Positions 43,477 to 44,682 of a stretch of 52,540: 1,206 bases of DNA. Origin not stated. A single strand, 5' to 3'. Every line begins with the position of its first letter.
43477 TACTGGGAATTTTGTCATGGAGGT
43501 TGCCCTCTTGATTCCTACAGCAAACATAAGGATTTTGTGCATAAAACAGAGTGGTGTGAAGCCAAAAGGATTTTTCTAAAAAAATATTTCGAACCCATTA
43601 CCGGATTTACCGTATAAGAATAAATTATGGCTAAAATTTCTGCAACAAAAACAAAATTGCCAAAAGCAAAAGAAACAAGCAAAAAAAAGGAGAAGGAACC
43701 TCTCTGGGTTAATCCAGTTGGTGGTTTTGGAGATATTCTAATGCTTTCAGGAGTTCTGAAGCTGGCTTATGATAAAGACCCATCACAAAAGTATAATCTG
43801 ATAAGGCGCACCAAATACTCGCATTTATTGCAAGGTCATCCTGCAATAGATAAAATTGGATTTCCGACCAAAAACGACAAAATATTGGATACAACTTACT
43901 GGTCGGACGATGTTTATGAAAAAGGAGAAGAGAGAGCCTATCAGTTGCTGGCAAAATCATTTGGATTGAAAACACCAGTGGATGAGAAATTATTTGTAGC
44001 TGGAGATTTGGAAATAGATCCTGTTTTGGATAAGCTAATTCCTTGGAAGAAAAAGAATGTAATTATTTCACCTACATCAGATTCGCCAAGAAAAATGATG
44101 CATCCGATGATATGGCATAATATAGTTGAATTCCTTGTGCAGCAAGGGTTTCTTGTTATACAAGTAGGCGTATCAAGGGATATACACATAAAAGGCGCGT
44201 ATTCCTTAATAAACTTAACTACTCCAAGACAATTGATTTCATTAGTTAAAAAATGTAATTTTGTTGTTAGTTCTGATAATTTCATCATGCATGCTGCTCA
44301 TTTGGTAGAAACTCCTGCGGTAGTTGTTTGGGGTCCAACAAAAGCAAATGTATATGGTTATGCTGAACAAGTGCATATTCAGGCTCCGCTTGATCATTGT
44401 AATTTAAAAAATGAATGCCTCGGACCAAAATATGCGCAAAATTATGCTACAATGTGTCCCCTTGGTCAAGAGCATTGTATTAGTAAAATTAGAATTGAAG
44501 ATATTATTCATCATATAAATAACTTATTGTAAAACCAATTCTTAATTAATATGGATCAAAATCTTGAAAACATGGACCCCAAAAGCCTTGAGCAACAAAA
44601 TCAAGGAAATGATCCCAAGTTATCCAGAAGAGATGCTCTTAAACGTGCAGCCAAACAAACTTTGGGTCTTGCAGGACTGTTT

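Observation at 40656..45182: Candidate undescribed maturation system: two radical SAM enzymes, a pseudo-rSAM partner and a GT9 glycosyltransferase with a Tat-exported poly-Tyr repeat protein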

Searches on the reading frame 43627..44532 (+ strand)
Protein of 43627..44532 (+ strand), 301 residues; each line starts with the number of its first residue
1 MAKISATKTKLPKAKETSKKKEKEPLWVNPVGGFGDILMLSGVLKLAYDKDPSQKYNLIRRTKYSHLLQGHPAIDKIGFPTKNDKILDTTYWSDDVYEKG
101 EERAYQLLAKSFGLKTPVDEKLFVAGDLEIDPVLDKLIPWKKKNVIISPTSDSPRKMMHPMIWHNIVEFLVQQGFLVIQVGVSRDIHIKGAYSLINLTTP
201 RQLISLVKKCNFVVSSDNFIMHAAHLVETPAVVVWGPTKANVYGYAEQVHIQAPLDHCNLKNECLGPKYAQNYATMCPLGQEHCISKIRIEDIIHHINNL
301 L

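Call 3: search_protein_families(library=ncbifam, proteins=[window:43627-44532:+], max_evalue=0.01)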
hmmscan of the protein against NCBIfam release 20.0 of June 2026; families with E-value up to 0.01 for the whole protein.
window:43627-44532:+ (301 aa): 4 families
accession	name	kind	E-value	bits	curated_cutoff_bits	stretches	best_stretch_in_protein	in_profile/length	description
TIGR02195.1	heptsyl_trn_II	equivalog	1.2e-06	27.9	134.6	1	194-301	241-338/339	lipopolysaccharide heptosyltransferase II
NF008162.0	PRK10916.1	equivalog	0.0011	18.2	569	1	196-240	248-292/348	ADP-heptose--LPS heptosyltransferase RfaF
TIGR02193.1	heptsyl_trn_I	equivalog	0.0034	16.7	185.3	0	102-246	141-292/320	lipopolysaccharide heptosyltransferase I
NF008204.0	PRK10964.1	equivalog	0.0073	15.5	437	0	102-251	142-297/322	lipopolysaccharide heptosyltransferase RfaC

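Call 4: search_protein_families(library=pfam, proteins=[window:43627-44532:+], max_evalue=0.01)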
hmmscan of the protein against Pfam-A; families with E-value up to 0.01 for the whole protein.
window:43627-44532:+ (301 aa): 1 family
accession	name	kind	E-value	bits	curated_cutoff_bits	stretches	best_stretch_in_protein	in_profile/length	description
PF01075.23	Glyco_transf_9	-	2.2e-07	30.9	22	1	102-243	66-217/247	Glycosyltransferase family 9 (heptosyltransferase)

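Call 27: search_solved_structures(query=window:43627-44529:+, max_evalue=1)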
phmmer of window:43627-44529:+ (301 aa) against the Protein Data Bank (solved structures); distinct sequences matched with E-value up to 1: 5.
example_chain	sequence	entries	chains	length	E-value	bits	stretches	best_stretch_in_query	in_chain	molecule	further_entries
1psw_A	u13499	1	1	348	0.11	15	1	197-239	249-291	ADP-HEPTOSE LPS HEPTOSYLTRANSFERASE II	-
2h1f_A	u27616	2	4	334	0.79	12.2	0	207-254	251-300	Lipopolysaccharide heptosyltransferase-1 | Lipopolysaccharide heptosyltransferase 1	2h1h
3tov_A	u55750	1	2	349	0.82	12.1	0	203-250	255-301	Glycosyl transferase family 9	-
2gt1_A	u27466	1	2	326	0.83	12.1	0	207-254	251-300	Lipopolysaccharide heptosyltransferase-1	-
6dfe_A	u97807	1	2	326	0.84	12.1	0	207-254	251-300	ADP-heptose--LPS heptosyltransferase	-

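Call 34: search_solved_structures(query=A2, max_evalue=1, show_alignments=1)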
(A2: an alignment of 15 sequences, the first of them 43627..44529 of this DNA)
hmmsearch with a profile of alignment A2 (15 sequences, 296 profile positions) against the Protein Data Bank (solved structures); distinct sequences matched with E-value up to 1: 7.
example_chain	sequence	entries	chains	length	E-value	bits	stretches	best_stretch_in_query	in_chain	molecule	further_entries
1psw_A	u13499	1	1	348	0.00043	22.8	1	188-234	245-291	ADP-HEPTOSE LPS HEPTOSYLTRANSFERASE II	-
3tov_A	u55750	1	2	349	0.00058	22.4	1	198-251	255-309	Glycosyl transferase family 9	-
2h1f_A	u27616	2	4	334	0.14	14.6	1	193-248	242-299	Lipopolysaccharide heptosyltransferase-1 | Lipopolysaccharide heptosyltransferase 1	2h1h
2gt1_A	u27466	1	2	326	0.17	14.3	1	193-242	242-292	Lipopolysaccharide heptosyltransferase-1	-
6dfe_A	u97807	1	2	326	0.17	14.3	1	193-242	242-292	ADP-heptose--LPS heptosyltransferase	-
7wff_a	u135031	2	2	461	0.35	13.2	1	152-233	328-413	Photosynthetic NDH subunit of subcomplex B 1, chloroplastic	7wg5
9grx_1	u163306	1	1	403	0.72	12.2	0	156-233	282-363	Photosynthetic NDH subunit of subcomplex B 1, chloroplastic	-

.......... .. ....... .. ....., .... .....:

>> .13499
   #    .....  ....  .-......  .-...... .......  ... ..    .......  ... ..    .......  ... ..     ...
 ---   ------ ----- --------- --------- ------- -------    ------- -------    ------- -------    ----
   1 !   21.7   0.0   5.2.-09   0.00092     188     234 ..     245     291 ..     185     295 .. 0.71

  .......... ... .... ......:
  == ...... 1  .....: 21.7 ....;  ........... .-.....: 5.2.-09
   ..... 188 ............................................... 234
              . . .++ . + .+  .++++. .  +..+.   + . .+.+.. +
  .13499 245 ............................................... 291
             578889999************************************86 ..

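Call 39: find_homologous_proteins(query=window:43627-44529:+, max_evalue=1e-10)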
Query window:43627-44529:+ (301 aa): 238 proteins with E <= 1e-10 among 558 candidates; the best 120 are listed.
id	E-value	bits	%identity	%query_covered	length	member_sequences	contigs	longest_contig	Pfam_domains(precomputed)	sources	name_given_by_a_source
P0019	2.8e-203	692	100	100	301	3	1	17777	PF01075.24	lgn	-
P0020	5.0e-142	491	71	96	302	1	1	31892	PF01075.24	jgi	jgi:ADP-heptose:LPS heptosyltransferase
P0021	1.1e-141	490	70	96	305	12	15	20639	PF01075.24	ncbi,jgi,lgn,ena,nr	ncbi:MAG TPA: glycosyltransferase family 9 protein [Bacteroidales bacterium]|nr:glycosyltransferase 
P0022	1.6e-140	486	70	95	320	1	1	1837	PF01075.24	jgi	jgi:ADP-heptose:LPS heptosyltransferase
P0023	2.0e-139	482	69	98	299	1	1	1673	PF01075.24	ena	-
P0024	2.4e-139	482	67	98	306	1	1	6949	PF01075.24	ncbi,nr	ncbi:MAG: glycosyltransferase family 9 protein [Bacteroidetes bacterium]|nr:glycosyltransferase fami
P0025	2.5e-137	475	70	92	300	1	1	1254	PF01075.24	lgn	-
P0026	4.4e-137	474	70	92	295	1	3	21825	PF01075.24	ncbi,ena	-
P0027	5.4e-137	474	69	94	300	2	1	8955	PF01075.24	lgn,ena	-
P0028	5.6e-137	474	68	99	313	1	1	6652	PF01075.24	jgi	jgi:ADP-heptose:LPS heptosyltransferase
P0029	1.5e-136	473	71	91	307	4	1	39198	PF01075.24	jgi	jgi:ADP-heptose:LPS heptosyltransferase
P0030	3.5e-134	465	66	96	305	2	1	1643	PF01075.24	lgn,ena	-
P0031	9.0e-134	464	68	92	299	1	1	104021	PF01075.24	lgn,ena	-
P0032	1.2e-131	457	64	100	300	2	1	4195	PF01075.24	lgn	-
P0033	2.1e-131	456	66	100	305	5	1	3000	PF01075.24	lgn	-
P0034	3.7e-131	455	67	92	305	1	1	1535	PF01075.24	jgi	jgi:ADP-heptose:LPS heptosyltransferase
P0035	1.5e-130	453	67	92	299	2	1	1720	PF01075.24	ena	-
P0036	8.3e-129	447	63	97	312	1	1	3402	PF01075.24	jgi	jgi:ADP-heptose:LPS heptosyltransferase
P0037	1.9e-126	439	66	91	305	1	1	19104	PF01075.24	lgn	-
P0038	6.1e-126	438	66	93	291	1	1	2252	PF01075.24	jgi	jgi:ADP-heptose:LPS heptosyltransferase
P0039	1.4e-123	430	61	100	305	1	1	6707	PF01075.24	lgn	-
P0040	3.0e-123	429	60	100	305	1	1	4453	PF01075.24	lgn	-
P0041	1.2e-115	404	65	87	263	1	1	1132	PF01075.24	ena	-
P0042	5.9e-114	398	55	98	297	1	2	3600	PF01075.24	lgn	-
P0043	6.1e-114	398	56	96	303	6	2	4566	PF01075.24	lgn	-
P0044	8.4e-113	395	65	85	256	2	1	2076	PF01075.24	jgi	-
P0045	1.3e-111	391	58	91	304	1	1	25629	PF01075.24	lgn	-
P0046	4.5e-111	389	54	98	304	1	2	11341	PF01075.24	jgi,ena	jgi:ADP-heptose:LPS heptosyltransferase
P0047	5.0e-111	389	57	94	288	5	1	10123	PF01075.24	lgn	-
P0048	8.2e-111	388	56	93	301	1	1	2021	PF01075.24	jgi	jgi:ADP-heptose:LPS heptosyltransferase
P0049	7.1e-110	385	58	90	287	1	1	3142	PF01075.24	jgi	jgi:ADP-heptose:LPS heptosyltransferase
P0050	2.1e-109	384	57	94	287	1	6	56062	PF01075.24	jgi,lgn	-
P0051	3.5e-109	383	54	100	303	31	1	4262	PF01075.24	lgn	-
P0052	5.7e-109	382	57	93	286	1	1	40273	PF01075.24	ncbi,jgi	-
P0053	3.1e-108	380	58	89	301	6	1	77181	PF01075.24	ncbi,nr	ncbi:MAG: hypothetical protein IPH45_15795 [Bacteroidales bacterium]|nr:hypothetical protein [Bacter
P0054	6.3e-108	379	58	89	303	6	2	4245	PF01075.24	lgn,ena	-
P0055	9.8e-107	375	66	78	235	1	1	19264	PF01075.24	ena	-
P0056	1.6e-106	374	57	89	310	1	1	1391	PF01075.24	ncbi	-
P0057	5.0e-105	369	58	91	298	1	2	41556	PF01075.24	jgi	jgi:ADP-heptose:LPS heptosyltransferase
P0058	7.7e-105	369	58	89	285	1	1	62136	PF01075.24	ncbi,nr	ncbi:MAG: hypothetical protein HQK89_01820 [Nitrospirae bacterium]|nr:hypothetical protein [Nitrospi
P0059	1.5e-104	368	57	91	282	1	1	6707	PF01075.24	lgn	-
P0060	6.6e-104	366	55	91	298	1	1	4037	PF01075.24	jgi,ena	-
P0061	1.4e-103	364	53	97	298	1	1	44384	PF01075.24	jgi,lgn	jgi:ADP-heptose:LPS heptosyltransferase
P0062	1.8e-103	364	56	95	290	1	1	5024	PF01075.24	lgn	-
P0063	2.6e-103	364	53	95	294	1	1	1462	PF01075.24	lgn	-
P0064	1.2e-102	361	55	90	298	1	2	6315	PF01075.24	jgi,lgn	-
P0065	2.3e-102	360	55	91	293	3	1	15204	PF01075.24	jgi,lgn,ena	-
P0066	9.0e-101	355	55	92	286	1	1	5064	PF01075.24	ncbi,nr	ncbi:MAG: hypothetical protein HQL06_16680 [Nitrospirae bacterium]|nr:hypothetical protein [Nitrospi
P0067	5.9e-100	353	52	96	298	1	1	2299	PF01075.24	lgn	-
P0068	2.2e-99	351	54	91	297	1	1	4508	PF01075.24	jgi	jgi:ADP-heptose:LPS heptosyltransferase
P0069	5.9e-99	349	55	89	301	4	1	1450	PF01075.24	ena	-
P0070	1.7e-98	348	53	91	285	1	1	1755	PF01075.24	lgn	-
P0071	1.8e-98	348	54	91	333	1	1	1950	PF01075.24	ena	-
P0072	2.0e-98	348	53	92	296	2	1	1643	PF01075.24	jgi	jgi:ADP-heptose:LPS heptosyltransferase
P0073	2.0e-98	348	49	98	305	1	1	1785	PF01075.24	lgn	-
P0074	6.5e-98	346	52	93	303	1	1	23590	PF01075.24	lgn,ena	-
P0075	1.0e-97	345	51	92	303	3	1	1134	PF01075.24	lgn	-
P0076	1.7e-97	344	51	95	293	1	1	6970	PF01075.24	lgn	-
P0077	4.4e-97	343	56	88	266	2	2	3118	PF01075.24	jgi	jgi:ADP-heptose:LPS heptosyltransferase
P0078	1.1e-96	342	52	93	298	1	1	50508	PF01075.24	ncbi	ncbi:glycosyltransferase family 9 protein [Bacteroidota bacterium]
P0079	1.9e-96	341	53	91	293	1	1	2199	PF01075.24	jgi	-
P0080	3.1e-96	340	51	91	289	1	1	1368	PF01075.24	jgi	jgi:ADP-heptose:LPS heptosyltransferase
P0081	4.5e-96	340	51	93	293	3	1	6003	PF01075.24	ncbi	-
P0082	1.3e-95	338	53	88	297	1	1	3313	PF01075.24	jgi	-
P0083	1.5e-95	338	54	91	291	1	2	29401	PF01075.24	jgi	jgi:ADP-heptose:LPS heptosyltransferase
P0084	3.3e-95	337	50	93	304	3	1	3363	PF01075.24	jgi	jgi:ADP-heptose:LPS heptosyltransferase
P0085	3.4e-95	337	51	94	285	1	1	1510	PF01075.24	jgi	jgi:ADP-heptose:LPS heptosyltransferase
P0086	4.2e-95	337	50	95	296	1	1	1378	PF01075.24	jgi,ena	-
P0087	7.5e-95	336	47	96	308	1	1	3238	PF01075.24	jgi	jgi:ADP-heptose:LPS heptosyltransferase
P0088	8.0e-95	336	49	99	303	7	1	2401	PF01075.24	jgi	jgi:hypothetical protein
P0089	1.4e-94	335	52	93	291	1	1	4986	PF01075.24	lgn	-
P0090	1.5e-94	335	52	95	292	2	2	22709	PF01075.24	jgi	-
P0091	1.8e-94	334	52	89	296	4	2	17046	PF01075.24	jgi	jgi:ADP-heptose:LPS heptosyltransferase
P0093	2.0e-94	334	53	91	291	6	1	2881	PF01075.24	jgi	jgi:ADP-heptose:LPS heptosyltransferase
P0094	3.8e-94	333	52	88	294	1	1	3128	PF01075.24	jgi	jgi:ADP-heptose:LPS heptosyltransferase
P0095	1.1e-93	332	51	91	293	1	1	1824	PF01075.24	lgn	-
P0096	1.5e-93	331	52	89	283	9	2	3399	PF01075.24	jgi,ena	-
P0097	1.7e-93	331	48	94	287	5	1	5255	PF01075.24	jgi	jgi:ADP-heptose:LPS heptosyltransferase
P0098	2.8e-93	331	53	95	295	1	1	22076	PF01075.24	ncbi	-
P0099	3.2e-93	330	49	95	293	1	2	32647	PF01075.24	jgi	jgi:ADP-heptose:LPS heptosyltransferase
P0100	4.2e-93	330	52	91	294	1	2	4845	PF01075.24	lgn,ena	-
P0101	4.5e-93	330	51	91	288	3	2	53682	PF01075.24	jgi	-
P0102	5.4e-93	330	50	90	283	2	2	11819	PF01075.24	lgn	-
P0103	1.4e-92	328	52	89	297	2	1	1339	PF01075.24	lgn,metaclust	metaclust:\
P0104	1.7e-92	328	53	88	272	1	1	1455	PF01075.24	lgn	-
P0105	3.3e-92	327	48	94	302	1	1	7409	PF01075.24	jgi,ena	-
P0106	3.5e-92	327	52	91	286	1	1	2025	PF01075.24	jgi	-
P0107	3.5e-92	327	50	93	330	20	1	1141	PF01075.24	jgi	jgi:ADP-heptose:LPS heptosyltransferase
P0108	4.0e-92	327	50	94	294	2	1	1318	PF01075.24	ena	-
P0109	4.7e-92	327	48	92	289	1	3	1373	PF01075.24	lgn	-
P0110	6.0e-92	326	53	89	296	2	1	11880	PF01075.24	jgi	-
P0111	8.8e-92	326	52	89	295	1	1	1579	PF01075.24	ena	-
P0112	9.3e-92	326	54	87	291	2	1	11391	PF01075.24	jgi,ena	-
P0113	1.0e-91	325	51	91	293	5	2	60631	PF01075.24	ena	-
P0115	1.8e-91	325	52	96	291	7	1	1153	PF01075.24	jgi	jgi:ADP-heptose:LPS heptosyltransferase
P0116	2.1e-91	324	51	91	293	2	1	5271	PF01075.24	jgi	jgi:ADP-heptose:LPS heptosyltransferase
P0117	2.5e-91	324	46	99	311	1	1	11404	PF01075.24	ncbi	-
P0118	3.3e-91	324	56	87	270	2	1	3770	PF01075.24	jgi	-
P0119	3.6e-91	324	49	95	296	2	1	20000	PF01075.24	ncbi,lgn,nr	ncbi:MAG: hypothetical protein JXB24_07310 [Bacteroidales bacterium]|nr:hypothetical protein [Bacter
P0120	4.4e-91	323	50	93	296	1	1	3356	PF01075.24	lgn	-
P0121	5.3e-91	323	51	92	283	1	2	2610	PF01075.24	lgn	-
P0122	6.4e-91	323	54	92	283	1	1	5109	PF01075.24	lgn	-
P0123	1.1e-90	322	48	94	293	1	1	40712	PF01075.24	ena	-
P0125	3.1e-90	321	50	96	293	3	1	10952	PF01075.24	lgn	-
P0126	6.5e-90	320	49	92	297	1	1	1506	PF01075.24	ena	-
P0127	7.3e-90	319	48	95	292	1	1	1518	PF01075.24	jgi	jgi:ADP-heptose:LPS heptosyltransferase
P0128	1.5e-89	318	52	91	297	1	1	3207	PF01075.24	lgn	-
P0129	2.0e-89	318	51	90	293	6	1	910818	PF01075.24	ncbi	ncbi:MAG: glycosyltransferase family 9 protein [Vulcanimicrobiota bacterium]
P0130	2.5e-89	318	51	91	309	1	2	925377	PF01075.24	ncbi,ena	-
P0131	4.2e-89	317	49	91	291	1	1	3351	PF01075.24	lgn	-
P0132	5.8e-89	316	52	89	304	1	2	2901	PF01075.24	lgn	-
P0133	7.8e-89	316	51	87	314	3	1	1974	PF01075.24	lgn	-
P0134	1.1e-88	316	52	89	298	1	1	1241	PF01075.24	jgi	jgi:hypothetical protein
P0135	1.3e-88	315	52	91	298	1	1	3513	PF01075.24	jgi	jgi:ADP-heptose:LPS heptosyltransferase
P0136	1.3e-88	315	50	92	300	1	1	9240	PF01075.24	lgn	-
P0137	1.4e-88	315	52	89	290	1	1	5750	PF01075.24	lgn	-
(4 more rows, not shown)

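Call 41: find_encoding_contigs(protein=P0129, flank=7000, max_places=1)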
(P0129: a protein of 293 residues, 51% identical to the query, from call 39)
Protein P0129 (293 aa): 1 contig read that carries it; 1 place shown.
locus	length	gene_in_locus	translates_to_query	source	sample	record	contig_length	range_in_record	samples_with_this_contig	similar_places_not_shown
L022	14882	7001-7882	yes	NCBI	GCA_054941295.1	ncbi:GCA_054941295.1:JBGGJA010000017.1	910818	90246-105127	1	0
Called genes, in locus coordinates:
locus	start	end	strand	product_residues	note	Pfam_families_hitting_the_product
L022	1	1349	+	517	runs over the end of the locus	-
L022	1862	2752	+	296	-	PF06271:RDD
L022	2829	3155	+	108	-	-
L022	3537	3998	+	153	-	-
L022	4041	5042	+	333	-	PF04055:Radical_SAM, PF13353:Fer4_12 (weak)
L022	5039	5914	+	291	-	-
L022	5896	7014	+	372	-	PF04055:Radical_SAM, PF13186:SPASM (weak)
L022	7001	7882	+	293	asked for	PF01075:Glyco_transf_9 (weak)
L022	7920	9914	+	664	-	PF00069:Pkinase, PF07714:PK_Tyr_Ser-Thr, PF12796:Ank_2, PF12796:Ank_2, PF13637:Ank_4, PF12796:Ank_2, PF13637:Ank_4, PF00023:Ank, +9 more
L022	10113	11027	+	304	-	-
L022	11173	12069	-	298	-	PF08534:Redoxin (faint), PF13098:Thioredoxin_2 (faint), PF13905:Thioredoxin_8 (faint), PF00578:AhpC-TSA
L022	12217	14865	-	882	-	PF00989:PAS, PF13426:PAS_9, PF00989:PAS, PF08448:PAS_4, PF13188:PAS_8, PF08447:PAS_3, PF13426:PAS_9, PF01590:GAF, +3 more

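Call 42: find_encoding_contigs(protein=P0113, flank=7000, max_places=1)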
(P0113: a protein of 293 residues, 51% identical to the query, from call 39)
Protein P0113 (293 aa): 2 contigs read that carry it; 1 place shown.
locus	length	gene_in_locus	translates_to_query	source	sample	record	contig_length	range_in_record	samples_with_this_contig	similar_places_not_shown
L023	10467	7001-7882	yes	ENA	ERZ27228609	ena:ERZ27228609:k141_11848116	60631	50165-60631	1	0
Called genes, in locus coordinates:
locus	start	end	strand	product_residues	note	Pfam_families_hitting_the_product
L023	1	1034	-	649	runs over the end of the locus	PF02824:TGS, PF07973:tRNA_SAD, PF00587:tRNA-synt_2b, PF03129:HGTP_anticodon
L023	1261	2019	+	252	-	PF18911:PKD_4, PF00801:PKD (weak)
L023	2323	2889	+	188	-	-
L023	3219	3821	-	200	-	-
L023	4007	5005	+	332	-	PF04055:Radical_SAM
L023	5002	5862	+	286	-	-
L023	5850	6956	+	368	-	PF04055:Radical_SAM, PF13186:SPASM (weak)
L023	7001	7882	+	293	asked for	PF01075:Glyco_transf_9 (weak)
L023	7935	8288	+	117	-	-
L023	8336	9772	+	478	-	PF02310:B12-binding, PF04055:Radical_SAM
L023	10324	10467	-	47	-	?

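Call 57: predict_structure(alignment_id=A3)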
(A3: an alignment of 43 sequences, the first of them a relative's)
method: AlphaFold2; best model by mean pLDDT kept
length: 301 residues; sequences in the alignment: 43
mean_pLDDT: 89.8   pTM: 0.87
mean pLDDT of the five models: 89.8, 89.6, 89.3, 89.3, 89.3
residues with pLDDT >= 90: 217; 70-90: 62; 50-70: 4; < 50: 18
segments of 3 or more residues with pLDDT < 50: 1-13, 15-19
pLDDT, mean of each block of 10 residues (from residue 1): 42 48 84 94 97 94 84 95 92 80 93 95 93 94 97 90 98 98 94 94 96 97 98 94 95 93 85 89 94 97 90
secondary structure, 60 per line:
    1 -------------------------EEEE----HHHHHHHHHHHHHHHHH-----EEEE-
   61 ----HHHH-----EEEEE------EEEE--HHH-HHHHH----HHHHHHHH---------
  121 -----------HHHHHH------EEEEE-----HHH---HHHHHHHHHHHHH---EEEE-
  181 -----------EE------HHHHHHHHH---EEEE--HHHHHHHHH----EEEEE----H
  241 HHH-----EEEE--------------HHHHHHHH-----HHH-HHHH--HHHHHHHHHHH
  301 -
elements in order: E26-29 H34-50 E56-59 H65-68 E74-78 E85-88 H95-99 H104-111 H132-137 E144-148 H160-172 E176-179 H200-208 E212-215 H218-226 E231-235 H240-243 E249-252 H267-274 H284-287 H290-300
